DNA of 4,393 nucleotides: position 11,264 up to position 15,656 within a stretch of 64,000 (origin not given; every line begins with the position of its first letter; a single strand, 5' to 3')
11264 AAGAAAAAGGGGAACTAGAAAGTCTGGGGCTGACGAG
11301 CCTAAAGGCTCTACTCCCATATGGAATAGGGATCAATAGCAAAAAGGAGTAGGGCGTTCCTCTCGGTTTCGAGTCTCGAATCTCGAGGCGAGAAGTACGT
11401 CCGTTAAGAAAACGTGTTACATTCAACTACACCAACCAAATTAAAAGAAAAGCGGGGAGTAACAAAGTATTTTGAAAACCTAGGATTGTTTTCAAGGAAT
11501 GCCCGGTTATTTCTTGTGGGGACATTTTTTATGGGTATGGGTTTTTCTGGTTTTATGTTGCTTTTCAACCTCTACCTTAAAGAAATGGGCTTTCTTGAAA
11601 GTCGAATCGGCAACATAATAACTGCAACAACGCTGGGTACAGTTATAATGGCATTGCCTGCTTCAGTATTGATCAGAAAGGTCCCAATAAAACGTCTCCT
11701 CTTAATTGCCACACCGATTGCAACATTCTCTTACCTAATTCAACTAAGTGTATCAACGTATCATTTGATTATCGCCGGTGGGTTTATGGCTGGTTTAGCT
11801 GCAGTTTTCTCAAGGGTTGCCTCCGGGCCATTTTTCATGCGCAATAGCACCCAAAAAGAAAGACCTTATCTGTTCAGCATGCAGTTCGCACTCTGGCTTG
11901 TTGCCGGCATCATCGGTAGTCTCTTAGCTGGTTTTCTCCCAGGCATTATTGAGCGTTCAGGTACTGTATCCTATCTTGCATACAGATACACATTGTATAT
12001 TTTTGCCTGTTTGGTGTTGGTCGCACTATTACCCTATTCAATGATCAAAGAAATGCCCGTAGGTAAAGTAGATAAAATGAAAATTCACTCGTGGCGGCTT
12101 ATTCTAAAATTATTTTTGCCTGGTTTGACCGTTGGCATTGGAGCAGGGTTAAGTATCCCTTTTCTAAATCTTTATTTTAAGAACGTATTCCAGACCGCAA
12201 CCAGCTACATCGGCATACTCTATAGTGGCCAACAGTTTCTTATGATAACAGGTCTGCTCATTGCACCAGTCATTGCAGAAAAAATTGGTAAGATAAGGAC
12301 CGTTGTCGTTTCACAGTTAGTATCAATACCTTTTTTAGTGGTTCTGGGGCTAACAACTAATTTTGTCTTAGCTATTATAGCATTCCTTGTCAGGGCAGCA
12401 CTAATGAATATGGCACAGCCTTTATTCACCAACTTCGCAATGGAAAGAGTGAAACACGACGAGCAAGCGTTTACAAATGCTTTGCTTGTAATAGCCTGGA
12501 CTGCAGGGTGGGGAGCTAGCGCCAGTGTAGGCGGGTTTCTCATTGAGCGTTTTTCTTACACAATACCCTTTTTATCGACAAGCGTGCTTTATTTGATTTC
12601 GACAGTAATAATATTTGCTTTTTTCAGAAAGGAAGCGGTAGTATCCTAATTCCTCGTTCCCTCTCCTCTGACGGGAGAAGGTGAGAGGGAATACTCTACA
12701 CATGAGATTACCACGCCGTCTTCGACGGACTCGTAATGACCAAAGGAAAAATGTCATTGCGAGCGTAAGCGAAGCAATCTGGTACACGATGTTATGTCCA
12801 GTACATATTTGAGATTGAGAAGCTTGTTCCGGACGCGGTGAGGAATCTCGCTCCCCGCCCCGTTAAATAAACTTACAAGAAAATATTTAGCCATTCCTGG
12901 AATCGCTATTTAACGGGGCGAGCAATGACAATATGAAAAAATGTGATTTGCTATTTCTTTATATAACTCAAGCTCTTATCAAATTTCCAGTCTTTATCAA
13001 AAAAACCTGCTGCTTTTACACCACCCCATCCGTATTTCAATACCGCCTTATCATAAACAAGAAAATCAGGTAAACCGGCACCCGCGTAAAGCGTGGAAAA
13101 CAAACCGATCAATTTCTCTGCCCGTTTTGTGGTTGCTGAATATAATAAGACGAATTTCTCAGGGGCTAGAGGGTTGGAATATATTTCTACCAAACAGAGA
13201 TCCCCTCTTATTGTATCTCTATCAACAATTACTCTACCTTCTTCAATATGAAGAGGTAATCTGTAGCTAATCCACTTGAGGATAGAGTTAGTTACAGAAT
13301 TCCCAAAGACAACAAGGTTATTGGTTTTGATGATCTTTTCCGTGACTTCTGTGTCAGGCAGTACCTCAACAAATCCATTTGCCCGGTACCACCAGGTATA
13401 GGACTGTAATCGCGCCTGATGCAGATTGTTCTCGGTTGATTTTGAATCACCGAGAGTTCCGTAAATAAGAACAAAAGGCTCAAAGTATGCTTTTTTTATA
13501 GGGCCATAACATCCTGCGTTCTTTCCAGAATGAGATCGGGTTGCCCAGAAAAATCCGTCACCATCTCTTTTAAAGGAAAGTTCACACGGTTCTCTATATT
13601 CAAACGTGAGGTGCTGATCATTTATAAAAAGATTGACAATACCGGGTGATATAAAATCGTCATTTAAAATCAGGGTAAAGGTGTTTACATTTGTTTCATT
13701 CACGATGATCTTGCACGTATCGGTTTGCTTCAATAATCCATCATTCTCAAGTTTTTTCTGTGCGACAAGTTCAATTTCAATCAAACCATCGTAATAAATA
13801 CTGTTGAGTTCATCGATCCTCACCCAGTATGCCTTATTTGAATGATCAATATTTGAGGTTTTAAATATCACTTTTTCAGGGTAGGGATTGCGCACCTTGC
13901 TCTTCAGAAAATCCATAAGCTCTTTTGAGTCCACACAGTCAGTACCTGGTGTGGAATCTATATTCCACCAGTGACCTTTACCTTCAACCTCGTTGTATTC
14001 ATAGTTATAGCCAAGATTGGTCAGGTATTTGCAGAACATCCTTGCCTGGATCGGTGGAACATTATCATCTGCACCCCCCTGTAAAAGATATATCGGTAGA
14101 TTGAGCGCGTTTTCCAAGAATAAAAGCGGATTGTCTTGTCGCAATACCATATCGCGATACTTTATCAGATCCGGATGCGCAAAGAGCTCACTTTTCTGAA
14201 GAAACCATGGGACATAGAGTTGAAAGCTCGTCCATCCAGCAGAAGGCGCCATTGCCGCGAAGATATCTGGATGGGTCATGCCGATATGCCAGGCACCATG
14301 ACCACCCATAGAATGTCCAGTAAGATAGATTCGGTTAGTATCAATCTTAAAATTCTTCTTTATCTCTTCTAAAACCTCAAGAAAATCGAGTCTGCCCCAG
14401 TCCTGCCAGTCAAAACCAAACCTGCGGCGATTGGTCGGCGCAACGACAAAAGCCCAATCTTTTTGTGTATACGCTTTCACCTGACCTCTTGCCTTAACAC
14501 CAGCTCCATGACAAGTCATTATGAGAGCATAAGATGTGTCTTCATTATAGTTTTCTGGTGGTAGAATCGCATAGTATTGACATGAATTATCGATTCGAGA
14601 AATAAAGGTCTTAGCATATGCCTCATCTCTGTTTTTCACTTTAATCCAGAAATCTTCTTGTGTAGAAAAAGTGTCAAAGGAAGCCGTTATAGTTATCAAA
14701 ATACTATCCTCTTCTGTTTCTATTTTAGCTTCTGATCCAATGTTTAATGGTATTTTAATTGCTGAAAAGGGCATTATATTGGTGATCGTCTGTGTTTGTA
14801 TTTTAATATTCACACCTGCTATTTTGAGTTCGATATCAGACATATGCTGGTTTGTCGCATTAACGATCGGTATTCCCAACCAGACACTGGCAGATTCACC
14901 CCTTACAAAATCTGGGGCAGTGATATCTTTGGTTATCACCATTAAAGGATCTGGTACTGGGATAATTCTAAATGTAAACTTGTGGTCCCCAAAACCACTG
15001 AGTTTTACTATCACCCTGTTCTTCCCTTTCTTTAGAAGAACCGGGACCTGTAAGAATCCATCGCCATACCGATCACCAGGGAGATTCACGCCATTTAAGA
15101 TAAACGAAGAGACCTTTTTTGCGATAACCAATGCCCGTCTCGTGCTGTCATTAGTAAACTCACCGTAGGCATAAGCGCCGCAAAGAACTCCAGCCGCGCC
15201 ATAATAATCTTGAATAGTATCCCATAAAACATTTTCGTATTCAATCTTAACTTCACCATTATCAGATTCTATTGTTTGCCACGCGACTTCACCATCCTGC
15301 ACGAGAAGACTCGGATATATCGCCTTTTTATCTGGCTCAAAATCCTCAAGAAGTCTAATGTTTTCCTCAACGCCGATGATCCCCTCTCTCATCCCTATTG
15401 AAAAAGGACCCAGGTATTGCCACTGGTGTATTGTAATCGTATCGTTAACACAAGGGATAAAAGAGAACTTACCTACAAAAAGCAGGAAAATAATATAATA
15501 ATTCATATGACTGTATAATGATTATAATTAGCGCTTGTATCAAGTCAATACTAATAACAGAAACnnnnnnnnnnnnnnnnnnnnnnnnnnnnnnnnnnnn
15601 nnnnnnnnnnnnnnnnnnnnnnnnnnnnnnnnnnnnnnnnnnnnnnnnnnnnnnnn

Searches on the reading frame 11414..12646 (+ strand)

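Call 23: search_protein_families(library=pfam, proteins=[window:11414-12646:+], max_evalue=0.00001)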
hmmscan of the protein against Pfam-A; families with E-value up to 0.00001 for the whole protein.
window:11414-12646:+ (411 aa): 2 families
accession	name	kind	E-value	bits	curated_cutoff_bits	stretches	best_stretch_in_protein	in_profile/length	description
PF07690.21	MFS_1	-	2.5e-29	102.8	33.4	2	237-407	5-175/347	Major Facilitator Superfamily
PF12832.13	MFS_1_like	-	2e-10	40.7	25.2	1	245-404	16-174/373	MFS_1 like family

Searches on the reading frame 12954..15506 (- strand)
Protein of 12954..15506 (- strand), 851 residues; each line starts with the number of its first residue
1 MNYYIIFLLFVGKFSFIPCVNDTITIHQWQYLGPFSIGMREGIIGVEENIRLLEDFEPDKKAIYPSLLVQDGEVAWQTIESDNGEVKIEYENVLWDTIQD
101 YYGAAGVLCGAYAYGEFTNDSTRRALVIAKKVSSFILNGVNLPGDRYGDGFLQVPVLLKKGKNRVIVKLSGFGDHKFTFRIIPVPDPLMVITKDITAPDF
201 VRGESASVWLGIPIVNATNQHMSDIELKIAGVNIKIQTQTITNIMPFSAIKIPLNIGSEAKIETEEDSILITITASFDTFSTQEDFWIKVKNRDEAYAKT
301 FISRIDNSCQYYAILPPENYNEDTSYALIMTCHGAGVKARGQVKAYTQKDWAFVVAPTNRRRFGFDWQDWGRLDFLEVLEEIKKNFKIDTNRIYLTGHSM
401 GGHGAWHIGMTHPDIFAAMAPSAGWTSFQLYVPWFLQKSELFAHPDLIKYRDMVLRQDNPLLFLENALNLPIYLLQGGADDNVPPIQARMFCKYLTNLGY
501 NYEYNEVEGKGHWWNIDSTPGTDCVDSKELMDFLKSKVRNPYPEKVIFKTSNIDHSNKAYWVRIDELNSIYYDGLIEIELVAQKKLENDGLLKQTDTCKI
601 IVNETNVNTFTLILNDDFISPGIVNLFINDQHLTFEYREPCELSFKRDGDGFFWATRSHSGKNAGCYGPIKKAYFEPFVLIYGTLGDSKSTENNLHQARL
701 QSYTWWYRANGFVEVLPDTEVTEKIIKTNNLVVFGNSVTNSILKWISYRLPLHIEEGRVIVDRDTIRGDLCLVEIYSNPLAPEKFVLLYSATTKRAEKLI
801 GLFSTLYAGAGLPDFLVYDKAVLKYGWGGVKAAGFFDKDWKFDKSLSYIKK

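Call 24: search_protein_families(library=pfam, proteins=[window:12954-15506:-], max_evalue=0.00001)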
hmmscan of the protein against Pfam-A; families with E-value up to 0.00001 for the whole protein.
window:12954-15506:- (851 aa): 3 families
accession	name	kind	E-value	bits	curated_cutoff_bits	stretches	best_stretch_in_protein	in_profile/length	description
PF00326.27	Peptidase_S9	-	1.9e-14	54.1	22.6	1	365-536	38-208/213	Prolyl oligopeptidase family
PF00756.26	Esterase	-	1.3e-07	32.1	22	1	348-442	72-160/251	Putative esterase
PF12146.15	Hydrolase_4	-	8.3e-07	29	27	0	374-438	61-125/239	Serine aminopeptidase, S33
